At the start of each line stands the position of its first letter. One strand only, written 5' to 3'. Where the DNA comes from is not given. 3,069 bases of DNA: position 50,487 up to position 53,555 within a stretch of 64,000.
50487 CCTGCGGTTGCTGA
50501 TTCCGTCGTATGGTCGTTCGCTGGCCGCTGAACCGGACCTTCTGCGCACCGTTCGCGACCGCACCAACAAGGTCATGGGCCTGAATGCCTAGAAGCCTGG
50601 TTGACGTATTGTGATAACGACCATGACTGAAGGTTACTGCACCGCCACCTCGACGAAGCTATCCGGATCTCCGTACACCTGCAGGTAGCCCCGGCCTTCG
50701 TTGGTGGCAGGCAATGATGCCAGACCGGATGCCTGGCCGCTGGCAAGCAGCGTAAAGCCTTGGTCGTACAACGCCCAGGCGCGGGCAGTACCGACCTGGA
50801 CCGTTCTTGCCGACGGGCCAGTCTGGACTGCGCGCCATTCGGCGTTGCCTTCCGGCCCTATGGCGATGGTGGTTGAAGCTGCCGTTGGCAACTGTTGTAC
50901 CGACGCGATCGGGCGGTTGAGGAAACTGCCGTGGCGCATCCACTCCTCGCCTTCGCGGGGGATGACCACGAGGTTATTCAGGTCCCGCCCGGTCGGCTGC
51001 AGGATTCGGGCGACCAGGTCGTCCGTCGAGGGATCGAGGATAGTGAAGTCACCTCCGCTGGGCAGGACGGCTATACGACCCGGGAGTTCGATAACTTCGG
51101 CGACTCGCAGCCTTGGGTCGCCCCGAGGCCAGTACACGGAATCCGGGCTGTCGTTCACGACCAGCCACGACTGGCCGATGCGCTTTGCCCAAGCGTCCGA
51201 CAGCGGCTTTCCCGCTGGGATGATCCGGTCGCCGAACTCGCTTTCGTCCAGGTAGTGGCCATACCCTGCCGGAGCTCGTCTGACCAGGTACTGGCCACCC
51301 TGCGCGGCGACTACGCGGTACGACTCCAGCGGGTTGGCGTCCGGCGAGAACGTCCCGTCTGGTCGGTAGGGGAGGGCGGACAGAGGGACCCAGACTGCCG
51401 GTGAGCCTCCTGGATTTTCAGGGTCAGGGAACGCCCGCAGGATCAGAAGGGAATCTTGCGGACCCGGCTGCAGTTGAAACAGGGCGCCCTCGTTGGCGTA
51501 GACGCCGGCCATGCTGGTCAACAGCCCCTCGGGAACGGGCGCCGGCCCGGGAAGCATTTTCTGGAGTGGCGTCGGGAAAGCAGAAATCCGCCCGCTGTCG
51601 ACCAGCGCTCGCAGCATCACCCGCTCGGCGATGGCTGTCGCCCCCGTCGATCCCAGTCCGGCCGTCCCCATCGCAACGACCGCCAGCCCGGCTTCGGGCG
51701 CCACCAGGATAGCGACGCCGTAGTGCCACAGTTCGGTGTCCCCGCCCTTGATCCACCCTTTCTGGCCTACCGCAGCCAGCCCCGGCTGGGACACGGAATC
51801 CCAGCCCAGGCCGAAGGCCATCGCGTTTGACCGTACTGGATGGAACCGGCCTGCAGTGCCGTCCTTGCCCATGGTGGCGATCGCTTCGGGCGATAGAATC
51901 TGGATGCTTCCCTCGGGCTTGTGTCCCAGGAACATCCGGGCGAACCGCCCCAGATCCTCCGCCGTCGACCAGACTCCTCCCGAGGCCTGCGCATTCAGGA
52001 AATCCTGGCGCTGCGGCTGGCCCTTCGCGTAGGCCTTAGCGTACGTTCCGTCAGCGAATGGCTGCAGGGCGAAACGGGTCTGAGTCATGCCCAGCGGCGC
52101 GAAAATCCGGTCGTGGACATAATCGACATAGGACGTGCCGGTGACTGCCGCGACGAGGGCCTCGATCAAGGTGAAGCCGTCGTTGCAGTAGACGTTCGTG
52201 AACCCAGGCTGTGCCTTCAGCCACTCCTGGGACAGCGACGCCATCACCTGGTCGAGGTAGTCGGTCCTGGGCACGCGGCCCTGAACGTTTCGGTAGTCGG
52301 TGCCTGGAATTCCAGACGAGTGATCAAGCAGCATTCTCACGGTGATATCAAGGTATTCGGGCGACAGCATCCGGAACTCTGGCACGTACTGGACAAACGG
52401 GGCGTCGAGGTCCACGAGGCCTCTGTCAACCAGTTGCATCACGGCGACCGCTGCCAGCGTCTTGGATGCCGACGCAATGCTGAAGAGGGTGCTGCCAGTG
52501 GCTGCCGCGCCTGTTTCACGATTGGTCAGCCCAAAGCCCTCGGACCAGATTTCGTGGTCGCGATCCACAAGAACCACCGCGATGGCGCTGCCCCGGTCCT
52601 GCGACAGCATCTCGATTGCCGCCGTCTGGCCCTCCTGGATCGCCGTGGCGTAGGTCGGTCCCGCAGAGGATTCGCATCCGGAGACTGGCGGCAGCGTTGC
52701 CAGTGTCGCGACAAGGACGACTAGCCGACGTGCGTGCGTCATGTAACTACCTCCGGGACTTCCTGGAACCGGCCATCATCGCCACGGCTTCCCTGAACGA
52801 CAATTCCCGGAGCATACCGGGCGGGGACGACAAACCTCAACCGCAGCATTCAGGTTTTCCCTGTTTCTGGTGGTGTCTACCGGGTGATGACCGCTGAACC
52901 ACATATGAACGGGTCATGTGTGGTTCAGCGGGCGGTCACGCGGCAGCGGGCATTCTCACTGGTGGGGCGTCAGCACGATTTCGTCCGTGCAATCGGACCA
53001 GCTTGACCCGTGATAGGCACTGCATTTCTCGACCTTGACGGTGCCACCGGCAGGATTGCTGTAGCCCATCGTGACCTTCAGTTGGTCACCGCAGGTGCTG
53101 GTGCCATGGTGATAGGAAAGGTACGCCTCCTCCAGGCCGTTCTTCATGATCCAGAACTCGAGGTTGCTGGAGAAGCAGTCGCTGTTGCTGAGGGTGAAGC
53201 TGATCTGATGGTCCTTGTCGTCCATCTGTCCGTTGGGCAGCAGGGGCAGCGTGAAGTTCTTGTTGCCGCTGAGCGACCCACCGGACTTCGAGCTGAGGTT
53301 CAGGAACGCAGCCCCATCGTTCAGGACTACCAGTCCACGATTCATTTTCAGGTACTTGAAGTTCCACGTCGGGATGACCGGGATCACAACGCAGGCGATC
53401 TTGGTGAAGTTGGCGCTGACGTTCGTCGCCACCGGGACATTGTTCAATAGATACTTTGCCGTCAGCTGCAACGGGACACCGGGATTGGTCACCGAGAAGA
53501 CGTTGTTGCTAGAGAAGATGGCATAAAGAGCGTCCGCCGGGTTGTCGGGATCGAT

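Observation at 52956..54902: CDC-like (cholesterol-dependent-cytolysin fold) lipoprotein without the undecapeptide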

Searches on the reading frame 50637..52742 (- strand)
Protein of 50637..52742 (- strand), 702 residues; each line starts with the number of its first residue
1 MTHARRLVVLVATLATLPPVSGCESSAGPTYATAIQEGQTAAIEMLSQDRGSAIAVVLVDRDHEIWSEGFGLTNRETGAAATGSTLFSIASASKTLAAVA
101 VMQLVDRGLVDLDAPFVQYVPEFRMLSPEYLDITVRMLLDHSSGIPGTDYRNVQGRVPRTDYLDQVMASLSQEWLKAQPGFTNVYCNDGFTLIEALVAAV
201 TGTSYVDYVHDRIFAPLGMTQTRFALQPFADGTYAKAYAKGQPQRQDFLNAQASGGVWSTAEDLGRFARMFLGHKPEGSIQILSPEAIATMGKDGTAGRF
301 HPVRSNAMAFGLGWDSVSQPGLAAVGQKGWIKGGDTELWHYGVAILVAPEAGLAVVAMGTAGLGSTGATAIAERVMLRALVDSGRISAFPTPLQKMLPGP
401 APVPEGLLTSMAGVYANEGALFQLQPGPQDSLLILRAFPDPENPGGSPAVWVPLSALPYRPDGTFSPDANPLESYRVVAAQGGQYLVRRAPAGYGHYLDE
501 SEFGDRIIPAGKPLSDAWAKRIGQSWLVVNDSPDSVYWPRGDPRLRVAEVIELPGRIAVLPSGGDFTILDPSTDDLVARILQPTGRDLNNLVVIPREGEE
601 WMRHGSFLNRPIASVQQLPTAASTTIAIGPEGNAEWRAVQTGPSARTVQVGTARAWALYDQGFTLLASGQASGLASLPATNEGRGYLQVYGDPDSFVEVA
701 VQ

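Call 4: search_protein_families(library=pfam, proteins=[window:50637-52742:-], max_evalue=1)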
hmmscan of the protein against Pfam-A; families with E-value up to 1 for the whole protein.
window:50637-52742:- (702 aa): 4 families
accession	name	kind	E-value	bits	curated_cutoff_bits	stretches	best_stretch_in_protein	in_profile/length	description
PF00144.29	Beta-lactamase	-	4.7e-59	200.6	27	1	51-361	14-310/329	Beta-lactamase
PF13354.11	Beta-lactamase2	-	0.032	14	22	1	77-116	12-50/214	Beta-lactamase enzyme family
PF07963.17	N_methyl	-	0.047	13.7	21.2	1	189-200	6-17/27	Prokaryotic N-terminal methylation motif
PF17441.7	DUF5419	-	0.22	12.1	31.8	0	226-246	24-44/54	Family of unknown function (DUF5419)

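Call 23: search_protein_families(library=ncbifam, proteins=[window:50637-52742:-], max_evalue=0.01)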
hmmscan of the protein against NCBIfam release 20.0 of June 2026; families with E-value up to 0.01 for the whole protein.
window:50637-52742:- (702 aa): 47 families (the best 25 are shown)
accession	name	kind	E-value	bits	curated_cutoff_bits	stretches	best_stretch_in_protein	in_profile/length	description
NF007943.0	PRK10662.1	equivalog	4.7e-29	101.2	266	1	13-317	14-317/380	D-alanyl-D-alanine-carboxypeptidase/endopeptidase AmpH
NF033085.1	bla_class_C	equivalog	3.8e-20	72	415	1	50-320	22-273/356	class C beta-lactamase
NF052559.1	MthAcHydAcmB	equivalog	4.7e-19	68.4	550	1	52-294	25-292/391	methyl acetate hydrolase AcmB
NF041665.1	blaPSZ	exception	5.1e-17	61.9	850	1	41-329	33-305/379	PSZ family class C beta-lactamase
NF012102.1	blaDHA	exception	6.1e-17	61.7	800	1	45-280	39-265/379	DHA family class C beta-lactamase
NF038269.1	lipase_LipE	equivalog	2.7e-15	56.4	750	1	79-244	80-242/407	lipase LipE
NF033569.1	blaLHK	exception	5.3e-15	55.2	850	1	48-267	53-263/390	LHK family class C beta-lactamase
NF012173.1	CMY2-MIR-ACT-EC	exception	2e-14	53.2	680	1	51-320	47-297/380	CMY2/MIR/ACT/EC family class C beta-lactamase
NF040478.1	blaLAQ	exception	2.5e-14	53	850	1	51-358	46-327/380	LAQ family class C beta-lactamase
NF038238.1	blaBUT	exception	2.8e-14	53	850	1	51-326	49-305/383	BUT family class C beta-lactamase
NF000185.2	BlaEC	exception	3.2e-14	52.7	850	1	13-272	5-254/377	BlaEC family class C beta-lactamase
NF000385.4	blaACT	exception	8.3e-14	51.4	810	1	50-323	46-300/380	ACT family cephalosporin-hydrolyzing class C beta-lactamase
NF033698.1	blaCSA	exception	2.2e-13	49.9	884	1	49-275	39-255/375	CSA family class C beta-lactamase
NF000187.3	BlaMIR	exception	2.6e-13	49.9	882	1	50-322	46-299/381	MIR family cephalosporin-hydrolyzing class C beta-lactamase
NF033575.1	blaRHO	exception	3.8e-13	49.1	825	1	40-265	33-251/380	RHO family class C beta-lactamase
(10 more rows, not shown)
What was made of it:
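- The flanking genes are both predicted lipoproteins of peptidoglycan-related families (calls 4, 23).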

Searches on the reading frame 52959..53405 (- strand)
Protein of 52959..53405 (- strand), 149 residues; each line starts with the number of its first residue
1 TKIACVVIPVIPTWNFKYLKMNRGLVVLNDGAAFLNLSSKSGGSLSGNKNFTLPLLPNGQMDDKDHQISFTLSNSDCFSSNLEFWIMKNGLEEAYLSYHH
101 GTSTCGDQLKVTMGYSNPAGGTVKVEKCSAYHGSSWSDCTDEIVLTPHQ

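Call 53: search_solved_structures(query=A2, max_evalue=10, show_alignments=2)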
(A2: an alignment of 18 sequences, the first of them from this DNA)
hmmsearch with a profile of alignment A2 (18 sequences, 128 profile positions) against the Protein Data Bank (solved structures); distinct sequences matched with E-value up to 10: 1.
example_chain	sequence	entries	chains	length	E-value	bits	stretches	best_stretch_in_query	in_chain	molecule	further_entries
7zu0_A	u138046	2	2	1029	0.59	13.5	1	41-82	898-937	E3 ubiquitin-protein ligase PEP5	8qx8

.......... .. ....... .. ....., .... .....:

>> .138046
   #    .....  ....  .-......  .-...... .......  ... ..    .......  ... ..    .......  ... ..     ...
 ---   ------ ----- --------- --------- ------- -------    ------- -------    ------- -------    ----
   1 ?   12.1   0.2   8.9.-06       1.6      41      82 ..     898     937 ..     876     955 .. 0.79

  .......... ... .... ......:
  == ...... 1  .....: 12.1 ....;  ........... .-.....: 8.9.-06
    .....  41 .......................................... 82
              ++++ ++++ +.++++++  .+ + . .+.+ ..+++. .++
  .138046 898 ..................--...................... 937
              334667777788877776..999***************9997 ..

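Call 54: search_protein_families(library=pfam, alignment_id=A2, max_evalue=1)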
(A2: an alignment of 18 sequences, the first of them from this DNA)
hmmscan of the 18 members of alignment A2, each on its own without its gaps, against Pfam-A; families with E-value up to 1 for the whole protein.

A. member 1, seq(149 aa): 0 families

B. families by the number of members that match (of 18 scanned): 6 families
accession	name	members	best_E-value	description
PF10262.15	Rdx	2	0.022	Rdx family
PF22666.2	Glyco_hydro_2_N2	1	0.0011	Glycosyl hydrolase 2 galactose-binding domain-like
PF17206.9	SeqA_N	1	0.022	SeqA protein N-terminal domain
PF16561.11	AMPK1_CBM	1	0.19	Glycogen recognition site of AMP-activated protein kinase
PF20132.4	DUF6522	1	0.23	Family of unknown function (DUF6522)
PF13809.12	Tubulin_2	1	0.24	Tubulin like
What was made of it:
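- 52959..53381 (-): C-terminal ~140-aa beta-sandwich domain (residues 508-648) that replaces CDC domain 4. Conserved N573, C576, C604, G605. No Pfam family and no PDB sequence match, CDC D4 chains included (calls 53, 54).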
